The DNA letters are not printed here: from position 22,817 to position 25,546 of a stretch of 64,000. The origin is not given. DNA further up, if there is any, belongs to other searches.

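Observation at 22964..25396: Low-GC single-gene insert: nuclease-NACHT (STAND) protein with an orphan C-terminal domain, a candidate NLR-like anti-phage sensor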

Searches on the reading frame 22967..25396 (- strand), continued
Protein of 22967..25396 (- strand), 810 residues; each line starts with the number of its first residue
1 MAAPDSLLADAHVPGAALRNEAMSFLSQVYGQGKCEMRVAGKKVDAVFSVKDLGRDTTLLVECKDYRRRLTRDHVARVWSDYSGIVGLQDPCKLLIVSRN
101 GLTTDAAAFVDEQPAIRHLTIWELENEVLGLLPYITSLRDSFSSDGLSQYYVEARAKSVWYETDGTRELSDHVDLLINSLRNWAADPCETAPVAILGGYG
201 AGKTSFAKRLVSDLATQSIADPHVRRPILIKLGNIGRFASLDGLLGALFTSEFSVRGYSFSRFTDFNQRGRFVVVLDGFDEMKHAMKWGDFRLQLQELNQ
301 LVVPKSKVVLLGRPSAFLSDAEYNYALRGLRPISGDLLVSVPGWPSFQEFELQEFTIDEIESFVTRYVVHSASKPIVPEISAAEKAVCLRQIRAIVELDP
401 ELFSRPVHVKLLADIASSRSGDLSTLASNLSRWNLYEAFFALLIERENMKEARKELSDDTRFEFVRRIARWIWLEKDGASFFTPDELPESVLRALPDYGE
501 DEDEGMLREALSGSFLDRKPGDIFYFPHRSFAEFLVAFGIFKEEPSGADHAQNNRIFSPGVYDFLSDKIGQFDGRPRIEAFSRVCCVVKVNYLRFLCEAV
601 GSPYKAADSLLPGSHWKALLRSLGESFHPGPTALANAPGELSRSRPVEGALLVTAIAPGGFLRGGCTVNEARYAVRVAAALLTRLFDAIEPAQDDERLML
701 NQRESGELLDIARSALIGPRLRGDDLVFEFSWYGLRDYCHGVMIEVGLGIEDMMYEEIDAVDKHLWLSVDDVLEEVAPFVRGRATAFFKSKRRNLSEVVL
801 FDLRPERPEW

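Call 71: search_protein_families(library=padloc, proteins=[L005:5903-8224:-, L005:4008-5906:-, L005:2189-3886:-, L092:12667-14502:-, L089:12044-14413:+, L089:3626-5860:+, L089:14368-15897:+, L001:7673-9796:-, L001:6603-7424:-, L001:12616-13458:-], max_evalue=0.001)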
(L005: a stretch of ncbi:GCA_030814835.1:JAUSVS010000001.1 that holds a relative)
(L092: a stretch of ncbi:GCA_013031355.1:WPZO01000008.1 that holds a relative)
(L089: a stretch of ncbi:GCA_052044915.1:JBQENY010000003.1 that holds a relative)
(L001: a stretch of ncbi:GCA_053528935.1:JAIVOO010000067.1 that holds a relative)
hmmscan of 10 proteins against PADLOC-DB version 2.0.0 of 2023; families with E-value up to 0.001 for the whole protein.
L005:5903-8224:- (773 aa): 110 families (the best 25 are shown)
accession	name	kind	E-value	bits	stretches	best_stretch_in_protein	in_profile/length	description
PDLC00095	GajA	-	2.7e-266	883.9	1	1-767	1-748/752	AAA ATPase domain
PDLC00093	GajA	-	2.2e-252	838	1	1-758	1-728/736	AAA ATPase domain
PDLC00068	GajA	-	8.2e-233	772.2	1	209-767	2-542/545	AAA ATPase domain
PDLC00063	GajA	-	1.3e-133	445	2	1-540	1-527/679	AAA ATPase domain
PDLC00065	GajA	-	2e-114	381.8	1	1-750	1-665/670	AAA ATPase domain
PDLC00079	GajA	-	3.2e-92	308.5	1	1-749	1-700/702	AAA ATPase domain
PDLC00088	GajA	-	3.3e-89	298.3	1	336-749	1-370/372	AAA ATPase domain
PDLC00082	GajA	-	5.3e-56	188.3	3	332-538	342-537/694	AAA ATPase domain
PDLC02979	AriA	-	3e-51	173.4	1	1-420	1-373/373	-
PDLC00076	GajA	-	3.5e-48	162.5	2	332-538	313-506/700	AAA ATPase domain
PDLC00096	GajA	-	8.2e-47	158.2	2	337-764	264-628/630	AAA ATPase domain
PDLC00069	GajA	-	1.1e-41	141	2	319-525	284-484/687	AAA ATPase domain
PDLC00071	GajA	-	3.4e-40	136.4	2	309-572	226-453/588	AAA ATPase domain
PDLC00091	GajA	-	1e-39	134.9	3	337-520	269-442/627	AAA ATPase domain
PDLC00070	GajA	-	3.7e-39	132.8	2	337-552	263-452/596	AAA ATPase domain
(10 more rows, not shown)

L005:4008-5906:- (632 aa): 46 families (the best 25 are shown)
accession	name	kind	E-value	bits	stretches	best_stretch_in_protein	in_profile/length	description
PDLC00143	GajB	-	2.5e-237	787.5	1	1-626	1-627/632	UrvD helicase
PDLC00111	GajB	-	6.9e-218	723.3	1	1-625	1-620/625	UrvD helicase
PDLC00135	GajB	-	2.9e-108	361.4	2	10-381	7-347/603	UrvD helicase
PDLC00113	GajB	-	2.7e-82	275.2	1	11-604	15-553/579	UrvD helicase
PDLC00128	GajB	-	1.6e-67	226.7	3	17-133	21-135/685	UrvD helicase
PDLC00125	GajB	-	7.6e-57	191.5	3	170-371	200-405/669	UrvD helicase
PDLC00137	GajB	-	1.9e-54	183.5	3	25-145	26-145/679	UrvD helicase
PDLC00119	GajB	-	2.4e-37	127.1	2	167-287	187-306/565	UrvD helicase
PDLC00115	GajB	-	3.8e-37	126.2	2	160-286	35-162/537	UrvD helicase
PDLC00109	GajB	-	5.8e-33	112.2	1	28-282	9-259/647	UrvD helicase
PDLC00117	GajB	-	1.9e-24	84.1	1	27-279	29-303/604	UrvD helicase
PDLC03802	RTasHel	-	1e-20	72.2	1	26-276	19-271/675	DRT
PDLC00130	GajB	-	8.6e-18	61.9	1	28-277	18-289/589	UrvD helicase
PDLC00131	GajB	-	9.9e-18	62.4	2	167-294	215-339/647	UrvD helicase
PDLC00127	GajB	-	1.2e-17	61.7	1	27-249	22-252/594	UrvD helicase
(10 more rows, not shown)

L005:2189-3886:- (565 aa): 0 families

L092:12667-14502:- (611 aa): 3 families
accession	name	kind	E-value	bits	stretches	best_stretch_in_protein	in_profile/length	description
PDLC05031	PDC-S49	-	1.5e-158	527.5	1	1-608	1-621/624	-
PDLC05029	PDC-S49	-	7.5e-98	326.9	1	1-596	1-608/619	-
PDLC05030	PDC-S49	-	1e-53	181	2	120-579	143-604/629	-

L089:12044-14413:+ (789 aa): 4 families
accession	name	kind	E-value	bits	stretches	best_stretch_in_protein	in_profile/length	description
PDLC03829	ZacB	-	3.6e-15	53.8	1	70-307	95-332/586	-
PDLC04553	PDC-M27B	-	1.6e-09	35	1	76-207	101-218/635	-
PDLC02614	DrmC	-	2.3e-06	25.5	0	21-116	40-131/153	DrmC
PDLC02707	PbeA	-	0.00067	16.3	0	77-118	131-173/672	PbeA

L089:3626-5860:+ (744 aa): 1 family
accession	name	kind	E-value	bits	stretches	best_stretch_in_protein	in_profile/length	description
PDLC04917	PDC-S12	-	0.00099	17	0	715-741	190-216/218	-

L089:14368-15897:+ (509 aa): 0 families

L001:7673-9796:- (707 aa): 0 families

L001:6603-7424:- (273 aa): 1 family
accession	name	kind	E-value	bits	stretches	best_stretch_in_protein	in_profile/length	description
PDLC04592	PDC-M34B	-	9.1e-05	20.2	0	163-223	117-171/192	-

L001:12616-13458:- (280 aa): 0 families

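Call 73: search_solved_structures(query=A1, max_evalue=1, show_alignments=0)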
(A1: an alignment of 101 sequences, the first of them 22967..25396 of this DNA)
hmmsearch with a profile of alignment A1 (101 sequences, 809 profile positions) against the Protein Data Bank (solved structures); distinct sequences matched with E-value up to 1: 2.
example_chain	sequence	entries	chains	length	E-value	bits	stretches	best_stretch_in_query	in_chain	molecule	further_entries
4rzp_A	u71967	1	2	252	0.16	13.4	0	561-716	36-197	Engineered Protein OR366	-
5cwp_A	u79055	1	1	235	0.37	12.2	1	592-763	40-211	Designed helical repeat protein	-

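Call 90: search_dna_similar(query=window:22967-25396:-, collection=plasmids, mode=protein, max_rows=15)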
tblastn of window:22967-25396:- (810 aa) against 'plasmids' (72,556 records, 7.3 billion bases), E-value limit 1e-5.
Records with a match: 18; places in all: 18; records where one place covers at least 80% of the query: 0.
Best place of each record, by identity: <60% 18.
By first word of the organism name: Nostoc 3; Rhizobium 2; Streptomyces 2; Calothrix 2; Acaryochloris 2; Paraburkholderia 1; Azospirillum 1; Bosea 1; Phyllobacterium 1; Annamia 1; and 2 more.
By predicted mobility (MOB-suite, as given by PLSDB): non-mobilizable 10; conjugative 8.
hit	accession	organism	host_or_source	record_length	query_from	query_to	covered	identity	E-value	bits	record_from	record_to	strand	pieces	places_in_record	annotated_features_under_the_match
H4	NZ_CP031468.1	Paraburkholderia caffeinilytica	mix culture,tea plantation soil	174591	15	596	72%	33.7%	1e-85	306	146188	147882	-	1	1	NACHT domain-containing protein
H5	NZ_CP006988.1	Rhizobium etli bv. mimosae str. IE4771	Phaseolus vulgaris,whole organism,nodule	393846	15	572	69%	31.1%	2e-57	221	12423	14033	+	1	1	NACHT domain-containing protein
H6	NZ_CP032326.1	Azospirillum argentinense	soil sample,Agricultural field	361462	15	575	69%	30.6%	2e-56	218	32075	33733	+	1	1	NACHT domain-containing protein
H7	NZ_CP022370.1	Bosea sp. AS-1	-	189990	15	565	68%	28.9%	4e-53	208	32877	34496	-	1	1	NACHT domain-containing protein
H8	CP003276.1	Streptomyces hygroscopicus subsp. jinggangensis 5008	-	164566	114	565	56%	34.5%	7e-63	238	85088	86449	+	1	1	hypothetical protein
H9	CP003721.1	Streptomyces hygroscopicus subsp. jinggangensis TL01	-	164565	114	565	56%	34.5%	7e-63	238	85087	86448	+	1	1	hypothetical protein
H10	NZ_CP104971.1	Phyllobacterium zundukense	Vicia costata,cell culture,root nodule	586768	7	537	66%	24.3%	2e-33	147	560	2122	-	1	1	none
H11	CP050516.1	Rhizobium leguminosarum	Trifolium repens,cell culture,root ...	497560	37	537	62%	21.8%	2e-12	79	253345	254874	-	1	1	NACHT domain-containing protein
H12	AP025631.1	Annamia dubia NIES-4383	-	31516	96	538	55%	23.5%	1e-14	86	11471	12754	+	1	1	hypothetical protein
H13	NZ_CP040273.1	Nostoc sp. C052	Blasia pusilla,pure culture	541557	134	543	51%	23.7%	7e-9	67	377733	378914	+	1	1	caspase family protein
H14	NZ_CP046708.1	Nostoc sp. ATCC 53789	-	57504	183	543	45%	26.5%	7e-12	77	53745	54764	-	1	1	NACHT domain-containing protein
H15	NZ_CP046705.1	Nostoc sp. ATCC 53789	-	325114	183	543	45%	26.2%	3e-10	72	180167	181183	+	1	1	NACHT domain-containing protein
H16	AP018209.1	Calothrix brevissima NIES-22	-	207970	183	543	45%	24.9%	2e-10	72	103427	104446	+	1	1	WD-40 repeat protein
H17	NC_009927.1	Acaryochloris marina MBIC11017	-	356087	134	543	51%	21.7%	7e-10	71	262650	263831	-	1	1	NACHT domain-containing protein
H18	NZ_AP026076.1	Acaryochloris marina MBIC10699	cell culture,Ascidian, Diplosoma similis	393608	134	543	51%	21.7%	7e-10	71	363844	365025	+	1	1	NACHT domain-containing protein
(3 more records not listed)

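Call 91: search_dna_similar(query=window:22967-25396:-, collection=phages, mode=protein, max_rows=10)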
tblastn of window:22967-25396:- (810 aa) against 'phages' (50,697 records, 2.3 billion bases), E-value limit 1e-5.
No match.

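Call 93: get_annotated_region(hit=H4, flank=6000)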
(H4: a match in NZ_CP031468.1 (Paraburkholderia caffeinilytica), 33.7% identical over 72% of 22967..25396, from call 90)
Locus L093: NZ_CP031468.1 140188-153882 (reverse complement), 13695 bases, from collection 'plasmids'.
description: Paraburkholderia caffeinilytica strain CF1 plasmid p1, complete sequence
organism: Paraburkholderia caffeinilytica (NCBI taxid 1761016)
taxonomy: Bacteria; Pseudomonadota; Betaproteobacteria; Burkholderiales; Burkholderiaceae; Paraburkholderia; Paraburkholderia caffeinilytica
host: -; source: mix culture,tea plantation soil; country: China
typing (MOB-suite, as given by PLSDB): non-mobilizable; replicon rep_cluster_186; mating-pair formation MPF_T
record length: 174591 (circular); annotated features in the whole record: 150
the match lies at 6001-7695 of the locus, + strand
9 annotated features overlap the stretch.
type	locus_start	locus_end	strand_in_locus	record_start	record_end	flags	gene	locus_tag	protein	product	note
CDS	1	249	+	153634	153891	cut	-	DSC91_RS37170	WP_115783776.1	hypothetical protein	-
CDS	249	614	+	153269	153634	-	mobC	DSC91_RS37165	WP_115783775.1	plasmid mobilization relaxosome protein MobC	-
CDS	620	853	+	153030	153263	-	-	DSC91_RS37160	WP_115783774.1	hypothetical protein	-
CDS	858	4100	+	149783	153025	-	-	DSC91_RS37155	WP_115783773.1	LPD7 domain-containing protein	-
CDS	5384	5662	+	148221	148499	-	-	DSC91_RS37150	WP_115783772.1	HU family DNA-binding protein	GO:0030261 - chromosome condensation [Evidence IEA]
CDS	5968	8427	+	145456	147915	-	-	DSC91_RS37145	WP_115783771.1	NACHT domain-containing protein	-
CDS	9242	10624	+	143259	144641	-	eat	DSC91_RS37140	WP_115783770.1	ethanolamine permease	GO:0006865 - amino acid transport [Evidence IEA]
CDS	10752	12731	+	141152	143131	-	-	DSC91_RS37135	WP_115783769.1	primary-amine oxidase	-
CDS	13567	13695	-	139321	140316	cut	-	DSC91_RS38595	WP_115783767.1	helix-turn-helix domain-containing protein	GO:0006355 - regulation of DNA-templated transcription [Evidence IEA]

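Call 94: get_annotated_region(hit=H5, flank=6000)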
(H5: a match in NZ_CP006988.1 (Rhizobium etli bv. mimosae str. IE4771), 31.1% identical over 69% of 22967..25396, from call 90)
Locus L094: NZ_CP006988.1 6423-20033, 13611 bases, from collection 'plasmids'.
description: Rhizobium etli bv. mimosae str. IE4771 plasmid pRetIE4771b, complete sequence
organism: Rhizobium etli bv. mimosae str. IE4771 (NCBI taxid 1432050)
taxonomy: Bacteria; Pseudomonadota; Alphaproteobacteria; Hyphomicrobiales; Rhizobiaceae; Rhizobium; Rhizobium etli; Rhizobium etli bv. mimosae str. IE4771
host: -; source: Phaseolus vulgaris,whole organism,nodule; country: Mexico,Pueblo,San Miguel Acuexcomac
typing (MOB-suite, as given by PLSDB): conjugative; replicon rep_cluster_287; relaxase MOBQ; mating-pair formation MPF_T
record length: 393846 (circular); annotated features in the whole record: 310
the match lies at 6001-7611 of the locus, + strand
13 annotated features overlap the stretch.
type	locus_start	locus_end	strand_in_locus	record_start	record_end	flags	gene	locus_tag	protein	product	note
CDS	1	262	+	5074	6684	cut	-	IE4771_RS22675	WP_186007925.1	hypothetical protein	-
CDS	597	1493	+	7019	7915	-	-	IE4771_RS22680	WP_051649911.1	DNA-binding domain-containing protein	-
CDS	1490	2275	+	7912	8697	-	-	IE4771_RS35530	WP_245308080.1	TniQ family protein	-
CDS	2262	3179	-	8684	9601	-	-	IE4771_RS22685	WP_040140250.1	recombinase family protein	GO:0006310 - DNA recombination [Evidence IEA]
CDS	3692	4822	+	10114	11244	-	-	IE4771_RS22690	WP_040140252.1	RHE_PE00001 family protein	-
CDS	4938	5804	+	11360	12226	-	-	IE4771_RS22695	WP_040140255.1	hypothetical protein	-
CDS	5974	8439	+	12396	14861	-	-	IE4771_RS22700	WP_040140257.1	NACHT domain-containing protein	-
CDS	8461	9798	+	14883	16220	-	-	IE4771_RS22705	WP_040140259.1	hypothetical protein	-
CDS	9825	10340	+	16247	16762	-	-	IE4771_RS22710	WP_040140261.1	hypothetical protein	-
CDS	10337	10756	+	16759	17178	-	-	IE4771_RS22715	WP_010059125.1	hypothetical protein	-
CDS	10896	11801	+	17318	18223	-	-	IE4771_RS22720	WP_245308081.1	helix-turn-helix domain-containing protein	-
CDS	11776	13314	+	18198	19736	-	-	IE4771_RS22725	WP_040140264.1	GNAT family N-acetyltransferase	-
CDS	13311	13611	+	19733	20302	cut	-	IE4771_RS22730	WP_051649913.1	AAA family ATPase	-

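Call 103: find_encoding_contigs(protein=P0108, flank=8000, max_places=1)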
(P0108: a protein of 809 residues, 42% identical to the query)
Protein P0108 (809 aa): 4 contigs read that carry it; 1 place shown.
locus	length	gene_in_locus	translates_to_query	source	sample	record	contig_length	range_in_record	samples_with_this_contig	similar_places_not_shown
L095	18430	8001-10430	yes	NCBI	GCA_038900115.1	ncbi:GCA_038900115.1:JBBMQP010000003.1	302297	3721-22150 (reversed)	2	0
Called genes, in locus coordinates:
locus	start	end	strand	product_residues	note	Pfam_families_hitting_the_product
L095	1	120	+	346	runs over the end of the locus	PF00709:Adenylsucc_synt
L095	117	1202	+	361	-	-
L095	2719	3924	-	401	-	PF00872:Transposase_mut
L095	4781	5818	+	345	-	PF13289:SIR2_2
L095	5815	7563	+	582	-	PF01935:DUF87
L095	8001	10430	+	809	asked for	PF05729:NACHT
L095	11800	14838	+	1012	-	PF12770:CHAT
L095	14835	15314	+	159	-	-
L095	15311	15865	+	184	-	-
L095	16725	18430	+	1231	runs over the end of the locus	PF00082:Peptidase_S8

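Call 104: find_encoding_contigs(protein=P0103, flank=8000, max_places=1)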
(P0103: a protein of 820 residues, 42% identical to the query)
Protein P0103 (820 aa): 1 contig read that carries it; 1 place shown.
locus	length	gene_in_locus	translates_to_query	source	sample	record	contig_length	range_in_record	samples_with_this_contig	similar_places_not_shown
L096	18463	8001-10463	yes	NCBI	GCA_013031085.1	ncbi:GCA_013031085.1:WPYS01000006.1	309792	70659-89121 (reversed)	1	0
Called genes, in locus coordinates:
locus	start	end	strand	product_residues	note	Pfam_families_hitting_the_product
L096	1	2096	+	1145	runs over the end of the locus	PF00289:Biotin_carb_N, PF02222:ATP-grasp, PF02786:CPSase_L_D2, PF07478:Dala_Dala_lig_C (weak), PF02785:Biotin_carb_C, PF00682:HMGL-like, PF02436:PYC_OADA, PF00364:Biotin_lipoyl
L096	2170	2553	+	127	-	PF01124:MAPEG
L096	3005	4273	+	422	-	PF20172:DUF6538, PF00589:Phage_integrase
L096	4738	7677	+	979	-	PF13538:UvrD_C_2 (faint), PF00580:UvrD-helicase, PF13245:AAA_19, PF13604:AAA_30 (faint), PF01443:Viral_helicase1 (faint), PF13361:UvrD_C, PF01396:Zn_ribbon_Top1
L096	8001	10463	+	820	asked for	PF05729:NACHT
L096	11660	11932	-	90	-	-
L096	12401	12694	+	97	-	-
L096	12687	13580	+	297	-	-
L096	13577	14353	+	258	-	-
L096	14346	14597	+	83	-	-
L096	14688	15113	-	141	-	PF13392:HNH_3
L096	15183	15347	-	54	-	-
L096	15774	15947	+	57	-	-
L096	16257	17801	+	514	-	-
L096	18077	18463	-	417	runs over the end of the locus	-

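Call 105: find_encoding_contigs(protein=P0095, flank=8000, max_places=1)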
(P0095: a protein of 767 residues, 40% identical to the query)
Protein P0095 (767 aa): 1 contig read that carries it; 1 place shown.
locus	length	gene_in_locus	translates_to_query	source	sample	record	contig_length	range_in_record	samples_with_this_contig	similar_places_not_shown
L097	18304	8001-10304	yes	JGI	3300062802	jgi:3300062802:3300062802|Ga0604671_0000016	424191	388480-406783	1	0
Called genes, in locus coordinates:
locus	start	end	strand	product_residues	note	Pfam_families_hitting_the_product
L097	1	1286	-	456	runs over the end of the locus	PF00743:FMO-like, PF01266:DAO (faint), PF07992:Pyr_redox_2, PF13450:NAD_binding_8 (weak), PF13738:Pyr_redox_3, PF01593:Amino_oxidase (faint), PF13434:Lys_Orn_oxgnase (weak)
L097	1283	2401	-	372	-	PF03060:NMO, PF00478:IMPDH (faint), PF01070:FMN_dh (weak)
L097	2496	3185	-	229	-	PF20043:DUF6445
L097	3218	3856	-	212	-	PF02586:SRAP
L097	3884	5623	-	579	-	-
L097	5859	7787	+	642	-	PF13667:ThiC-associated, PF01964:ThiC_Rad_SAM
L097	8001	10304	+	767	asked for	PF04471:Mrr_cat (faint), PF05729:NACHT (weak)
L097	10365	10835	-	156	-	PF02639:DUF188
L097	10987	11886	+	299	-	-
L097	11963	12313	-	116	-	-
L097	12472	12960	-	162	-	PF05974:DUF892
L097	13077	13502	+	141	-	PF20101:DUF6491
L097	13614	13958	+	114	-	PF02482:Ribosomal_S30AE (weak)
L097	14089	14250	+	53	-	-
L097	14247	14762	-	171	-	PF02639:DUF188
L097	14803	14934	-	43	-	-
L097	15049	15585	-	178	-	-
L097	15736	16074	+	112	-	-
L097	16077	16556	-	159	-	-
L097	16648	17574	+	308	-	-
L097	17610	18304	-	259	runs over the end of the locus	-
